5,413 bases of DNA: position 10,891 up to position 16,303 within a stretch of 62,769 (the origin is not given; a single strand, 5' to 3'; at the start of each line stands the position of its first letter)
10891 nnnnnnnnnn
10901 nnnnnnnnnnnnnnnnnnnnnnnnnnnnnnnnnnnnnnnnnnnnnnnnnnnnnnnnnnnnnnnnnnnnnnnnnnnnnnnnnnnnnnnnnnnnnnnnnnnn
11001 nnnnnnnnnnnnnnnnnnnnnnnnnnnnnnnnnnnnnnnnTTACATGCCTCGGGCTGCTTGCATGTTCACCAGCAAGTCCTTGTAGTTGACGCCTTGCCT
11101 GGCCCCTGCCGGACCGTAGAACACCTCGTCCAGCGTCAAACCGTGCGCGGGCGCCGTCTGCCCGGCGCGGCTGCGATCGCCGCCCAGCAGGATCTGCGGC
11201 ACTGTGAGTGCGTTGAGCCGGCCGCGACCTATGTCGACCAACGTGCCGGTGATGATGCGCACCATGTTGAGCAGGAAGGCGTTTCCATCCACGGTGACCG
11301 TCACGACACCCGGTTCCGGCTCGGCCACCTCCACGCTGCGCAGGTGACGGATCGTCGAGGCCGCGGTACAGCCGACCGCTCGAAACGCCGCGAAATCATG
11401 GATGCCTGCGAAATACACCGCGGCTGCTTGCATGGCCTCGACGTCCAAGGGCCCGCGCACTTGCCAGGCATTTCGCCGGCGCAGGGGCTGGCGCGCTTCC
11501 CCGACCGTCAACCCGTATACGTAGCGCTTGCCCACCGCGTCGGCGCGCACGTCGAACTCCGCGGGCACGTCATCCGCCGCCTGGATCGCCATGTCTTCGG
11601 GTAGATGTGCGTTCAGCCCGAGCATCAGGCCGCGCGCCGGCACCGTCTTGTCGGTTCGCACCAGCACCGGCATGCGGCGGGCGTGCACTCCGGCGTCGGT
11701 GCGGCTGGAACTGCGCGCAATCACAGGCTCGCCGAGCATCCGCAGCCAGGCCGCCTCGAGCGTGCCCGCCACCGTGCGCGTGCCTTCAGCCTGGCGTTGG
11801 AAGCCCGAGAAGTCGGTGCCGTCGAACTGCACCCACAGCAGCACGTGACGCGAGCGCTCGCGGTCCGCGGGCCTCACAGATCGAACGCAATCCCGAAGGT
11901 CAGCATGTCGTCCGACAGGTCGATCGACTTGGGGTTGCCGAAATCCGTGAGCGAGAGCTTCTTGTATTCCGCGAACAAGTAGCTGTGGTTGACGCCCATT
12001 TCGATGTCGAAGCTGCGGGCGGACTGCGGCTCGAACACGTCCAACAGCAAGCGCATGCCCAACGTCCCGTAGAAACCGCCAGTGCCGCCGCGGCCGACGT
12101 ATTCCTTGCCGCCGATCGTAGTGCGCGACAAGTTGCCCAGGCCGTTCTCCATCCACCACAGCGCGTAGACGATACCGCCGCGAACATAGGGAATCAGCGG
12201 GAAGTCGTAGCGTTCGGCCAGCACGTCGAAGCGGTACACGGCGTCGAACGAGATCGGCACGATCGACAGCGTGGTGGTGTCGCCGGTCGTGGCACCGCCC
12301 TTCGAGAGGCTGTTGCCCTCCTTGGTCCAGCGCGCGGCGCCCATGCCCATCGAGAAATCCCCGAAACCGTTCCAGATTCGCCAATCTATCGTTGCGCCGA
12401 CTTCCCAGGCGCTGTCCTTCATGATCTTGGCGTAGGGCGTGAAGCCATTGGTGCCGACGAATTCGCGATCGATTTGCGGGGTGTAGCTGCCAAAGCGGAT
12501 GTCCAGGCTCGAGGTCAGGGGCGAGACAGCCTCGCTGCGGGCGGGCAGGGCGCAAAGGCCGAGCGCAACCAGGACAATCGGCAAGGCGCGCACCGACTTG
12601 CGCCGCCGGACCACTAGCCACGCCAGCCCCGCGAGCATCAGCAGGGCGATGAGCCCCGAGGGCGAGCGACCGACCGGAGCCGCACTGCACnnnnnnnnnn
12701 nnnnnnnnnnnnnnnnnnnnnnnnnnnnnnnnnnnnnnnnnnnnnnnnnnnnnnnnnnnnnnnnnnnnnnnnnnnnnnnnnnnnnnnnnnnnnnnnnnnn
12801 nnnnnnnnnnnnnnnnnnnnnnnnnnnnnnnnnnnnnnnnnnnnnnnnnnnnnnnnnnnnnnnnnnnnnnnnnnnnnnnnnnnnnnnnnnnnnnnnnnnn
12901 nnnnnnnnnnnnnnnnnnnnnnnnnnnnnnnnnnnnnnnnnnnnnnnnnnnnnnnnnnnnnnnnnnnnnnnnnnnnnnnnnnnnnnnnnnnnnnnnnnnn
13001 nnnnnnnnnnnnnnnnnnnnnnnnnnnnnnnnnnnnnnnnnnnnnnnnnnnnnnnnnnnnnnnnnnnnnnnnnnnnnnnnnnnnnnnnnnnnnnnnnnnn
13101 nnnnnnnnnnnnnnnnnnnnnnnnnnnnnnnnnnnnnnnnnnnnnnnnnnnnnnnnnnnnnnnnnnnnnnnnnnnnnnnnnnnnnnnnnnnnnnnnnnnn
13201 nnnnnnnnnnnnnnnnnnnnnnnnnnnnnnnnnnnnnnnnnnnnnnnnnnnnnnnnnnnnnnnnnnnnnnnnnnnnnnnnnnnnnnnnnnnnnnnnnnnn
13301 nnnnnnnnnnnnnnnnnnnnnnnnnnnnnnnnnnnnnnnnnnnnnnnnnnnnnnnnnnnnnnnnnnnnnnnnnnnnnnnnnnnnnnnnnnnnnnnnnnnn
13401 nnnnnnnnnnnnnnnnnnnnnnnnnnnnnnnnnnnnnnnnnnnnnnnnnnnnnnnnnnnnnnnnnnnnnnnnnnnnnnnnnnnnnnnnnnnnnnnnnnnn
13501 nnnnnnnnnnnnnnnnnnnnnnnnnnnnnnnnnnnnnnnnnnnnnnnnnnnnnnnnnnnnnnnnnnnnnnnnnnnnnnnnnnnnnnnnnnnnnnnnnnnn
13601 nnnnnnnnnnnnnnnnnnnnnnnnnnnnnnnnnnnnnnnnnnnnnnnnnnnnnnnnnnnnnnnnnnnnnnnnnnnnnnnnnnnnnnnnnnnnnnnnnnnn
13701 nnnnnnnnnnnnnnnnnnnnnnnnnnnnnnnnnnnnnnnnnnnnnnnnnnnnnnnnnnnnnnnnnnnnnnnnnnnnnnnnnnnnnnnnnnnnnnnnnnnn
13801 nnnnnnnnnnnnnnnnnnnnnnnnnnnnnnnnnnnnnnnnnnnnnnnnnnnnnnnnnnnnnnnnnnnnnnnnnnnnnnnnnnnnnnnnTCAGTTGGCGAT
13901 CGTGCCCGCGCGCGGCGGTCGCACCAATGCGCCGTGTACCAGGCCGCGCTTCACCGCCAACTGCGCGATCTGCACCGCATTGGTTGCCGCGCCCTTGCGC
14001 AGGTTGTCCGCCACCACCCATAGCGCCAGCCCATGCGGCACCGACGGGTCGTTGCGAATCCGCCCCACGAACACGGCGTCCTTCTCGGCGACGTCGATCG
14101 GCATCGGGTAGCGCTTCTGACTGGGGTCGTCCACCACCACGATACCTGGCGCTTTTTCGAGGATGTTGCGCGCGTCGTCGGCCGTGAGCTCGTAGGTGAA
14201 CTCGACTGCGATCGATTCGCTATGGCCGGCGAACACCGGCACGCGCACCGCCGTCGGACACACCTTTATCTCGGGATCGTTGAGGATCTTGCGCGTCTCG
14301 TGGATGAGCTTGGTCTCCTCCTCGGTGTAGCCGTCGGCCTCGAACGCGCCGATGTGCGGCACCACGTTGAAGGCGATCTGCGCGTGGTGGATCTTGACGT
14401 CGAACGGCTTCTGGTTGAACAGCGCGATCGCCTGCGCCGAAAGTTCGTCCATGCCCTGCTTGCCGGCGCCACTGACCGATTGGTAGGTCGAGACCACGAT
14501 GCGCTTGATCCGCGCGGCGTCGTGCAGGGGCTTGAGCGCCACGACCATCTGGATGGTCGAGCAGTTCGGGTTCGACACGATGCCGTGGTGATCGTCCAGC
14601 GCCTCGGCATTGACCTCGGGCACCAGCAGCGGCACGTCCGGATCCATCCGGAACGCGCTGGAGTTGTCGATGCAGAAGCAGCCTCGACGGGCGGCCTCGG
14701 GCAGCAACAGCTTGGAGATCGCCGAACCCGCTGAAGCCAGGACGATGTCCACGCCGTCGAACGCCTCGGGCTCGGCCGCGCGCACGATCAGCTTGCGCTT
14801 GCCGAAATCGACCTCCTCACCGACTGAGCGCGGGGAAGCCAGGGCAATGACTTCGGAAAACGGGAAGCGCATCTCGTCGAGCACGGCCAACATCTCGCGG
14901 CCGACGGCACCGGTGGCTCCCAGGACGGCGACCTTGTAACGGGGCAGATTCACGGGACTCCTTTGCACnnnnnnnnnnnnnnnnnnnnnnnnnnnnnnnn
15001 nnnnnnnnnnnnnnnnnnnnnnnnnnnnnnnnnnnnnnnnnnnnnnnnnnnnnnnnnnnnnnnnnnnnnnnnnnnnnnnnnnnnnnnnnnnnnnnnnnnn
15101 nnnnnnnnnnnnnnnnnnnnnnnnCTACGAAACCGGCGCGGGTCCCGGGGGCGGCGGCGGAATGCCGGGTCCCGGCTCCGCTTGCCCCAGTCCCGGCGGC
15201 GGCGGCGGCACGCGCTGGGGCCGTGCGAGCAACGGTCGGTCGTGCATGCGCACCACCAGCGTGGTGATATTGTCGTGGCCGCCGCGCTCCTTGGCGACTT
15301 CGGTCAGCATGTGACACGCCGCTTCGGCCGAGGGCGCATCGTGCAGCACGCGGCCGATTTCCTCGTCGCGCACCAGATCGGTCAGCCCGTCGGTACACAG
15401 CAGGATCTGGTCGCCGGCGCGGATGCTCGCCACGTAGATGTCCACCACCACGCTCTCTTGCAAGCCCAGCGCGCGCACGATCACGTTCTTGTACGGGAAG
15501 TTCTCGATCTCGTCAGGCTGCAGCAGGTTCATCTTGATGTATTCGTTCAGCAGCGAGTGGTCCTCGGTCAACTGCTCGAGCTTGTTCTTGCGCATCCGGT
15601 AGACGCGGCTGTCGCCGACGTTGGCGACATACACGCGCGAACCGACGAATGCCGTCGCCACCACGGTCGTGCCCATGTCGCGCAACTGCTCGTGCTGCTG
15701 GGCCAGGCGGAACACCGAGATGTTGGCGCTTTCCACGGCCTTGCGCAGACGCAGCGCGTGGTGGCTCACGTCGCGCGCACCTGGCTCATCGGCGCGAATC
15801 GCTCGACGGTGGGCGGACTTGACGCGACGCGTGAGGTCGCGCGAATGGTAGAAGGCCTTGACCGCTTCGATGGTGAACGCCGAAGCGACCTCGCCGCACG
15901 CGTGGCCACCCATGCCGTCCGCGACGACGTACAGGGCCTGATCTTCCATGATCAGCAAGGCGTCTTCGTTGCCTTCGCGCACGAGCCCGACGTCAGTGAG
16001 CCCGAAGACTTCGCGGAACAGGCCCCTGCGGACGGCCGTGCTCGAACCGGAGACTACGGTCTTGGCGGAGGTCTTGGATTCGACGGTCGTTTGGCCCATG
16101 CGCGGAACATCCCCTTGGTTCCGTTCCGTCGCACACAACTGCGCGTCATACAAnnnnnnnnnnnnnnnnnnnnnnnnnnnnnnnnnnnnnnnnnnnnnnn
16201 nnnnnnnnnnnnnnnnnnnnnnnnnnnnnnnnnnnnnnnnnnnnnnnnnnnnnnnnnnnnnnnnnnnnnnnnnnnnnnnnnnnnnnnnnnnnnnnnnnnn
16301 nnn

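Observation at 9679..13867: Two sigma-54 promoters share a palindromic site at exactly the same 106-bp spacing: T2SS and the MYXO-CTERM/barrel fusion look co-regulated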

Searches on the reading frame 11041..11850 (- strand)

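Call 12: search_protein_families(library=ncbifam, proteins=[window:11041-11850:-], max_evalue=0.01)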
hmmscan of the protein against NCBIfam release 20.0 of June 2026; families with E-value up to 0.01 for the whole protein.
window:11041-11850:- (269 aa): 2 families
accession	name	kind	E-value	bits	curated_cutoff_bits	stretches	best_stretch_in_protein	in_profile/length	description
TIGR00071.1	hisT_truA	equivalog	2.2e-44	151.8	142.85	1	1-240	1-228/228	tRNA pseudouridine(38-40) synthase TruA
NF000622.1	PRK00021.3-3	equivalog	3.6e-21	75.9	308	1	7-245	5-227/265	tRNA pseudouridine(38-40) synthase TruA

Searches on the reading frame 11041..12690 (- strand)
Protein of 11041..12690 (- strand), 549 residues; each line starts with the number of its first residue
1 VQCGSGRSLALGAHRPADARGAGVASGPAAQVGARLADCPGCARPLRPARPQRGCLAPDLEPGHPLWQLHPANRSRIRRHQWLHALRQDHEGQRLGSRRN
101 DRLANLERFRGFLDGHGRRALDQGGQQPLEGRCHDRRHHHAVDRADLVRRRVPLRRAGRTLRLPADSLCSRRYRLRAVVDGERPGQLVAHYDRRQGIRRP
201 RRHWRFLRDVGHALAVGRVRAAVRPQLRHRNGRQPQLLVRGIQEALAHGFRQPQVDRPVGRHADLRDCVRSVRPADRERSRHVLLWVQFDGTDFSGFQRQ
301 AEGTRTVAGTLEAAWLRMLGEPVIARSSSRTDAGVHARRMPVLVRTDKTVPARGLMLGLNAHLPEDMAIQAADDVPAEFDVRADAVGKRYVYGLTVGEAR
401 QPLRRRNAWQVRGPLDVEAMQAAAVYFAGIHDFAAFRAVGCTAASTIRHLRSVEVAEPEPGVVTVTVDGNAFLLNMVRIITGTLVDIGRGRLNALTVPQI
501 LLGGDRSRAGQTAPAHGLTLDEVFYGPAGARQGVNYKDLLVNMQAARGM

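Call 4: search_protein_families(library=pfam, proteins=[window:11041-12690:-])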
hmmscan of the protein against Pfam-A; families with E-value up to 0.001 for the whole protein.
window:11041-12690:- (549 aa): 1 family
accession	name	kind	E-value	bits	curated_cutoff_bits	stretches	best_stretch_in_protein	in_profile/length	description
PF01416.25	PseudoU_synth_1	-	1.7e-33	115.7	23.3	2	423-525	1-107/108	tRNA pseudouridine synthase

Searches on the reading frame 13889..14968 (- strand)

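Call 4: search_protein_families(library=pfam, proteins=[window:13889-14968:-])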
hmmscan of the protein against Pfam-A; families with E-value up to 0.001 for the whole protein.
window:13889-14968:- (359 aa): 3 families
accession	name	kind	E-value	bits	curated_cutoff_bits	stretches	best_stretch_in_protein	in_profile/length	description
PF02774.23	Semialdhyde_dhC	-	3.3e-60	203.8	26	1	145-325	1-184/184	Semialdehyde dehydrogenase, dimerisation domain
PF01118.30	Semialdhyde_dh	-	4.2e-33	114.8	26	1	12-126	1-120/121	Semialdehyde dehydrogenase, NAD binding domain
PF02800.25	Gp_dh_C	-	0.00027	21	24.4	0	219-274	55-110/158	Glyceraldehyde 3-phosphate dehydrogenase, C-terminal domain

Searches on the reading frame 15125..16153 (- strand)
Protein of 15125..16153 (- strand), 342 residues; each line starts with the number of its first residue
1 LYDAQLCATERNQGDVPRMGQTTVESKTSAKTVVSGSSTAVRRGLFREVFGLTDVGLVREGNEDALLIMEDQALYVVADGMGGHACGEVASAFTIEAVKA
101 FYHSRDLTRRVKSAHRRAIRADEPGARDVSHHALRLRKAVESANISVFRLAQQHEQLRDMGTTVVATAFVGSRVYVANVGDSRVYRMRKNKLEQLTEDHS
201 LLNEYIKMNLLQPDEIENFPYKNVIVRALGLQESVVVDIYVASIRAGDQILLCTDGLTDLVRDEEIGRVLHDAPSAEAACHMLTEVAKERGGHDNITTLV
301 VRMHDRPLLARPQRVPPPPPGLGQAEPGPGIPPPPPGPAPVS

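Call 70: search_protein_families(library=ncbifam, proteins=[window:15125-16153:-])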
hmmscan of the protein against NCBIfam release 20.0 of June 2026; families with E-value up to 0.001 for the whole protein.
window:15125-16153:- (342 aa): 2 families
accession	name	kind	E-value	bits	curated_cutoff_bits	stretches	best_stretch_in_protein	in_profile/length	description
NF033484.1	Stp1_PP2C_phos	equivalog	9.2e-73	244.6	230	1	53-301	2-231/232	Stp1/IreP family PP2C-type Ser/Thr phosphatase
NF011149.0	PRK14559.1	equivalog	2.6e-33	115.7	374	1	68-308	407-636/642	serine/threonine phosphatase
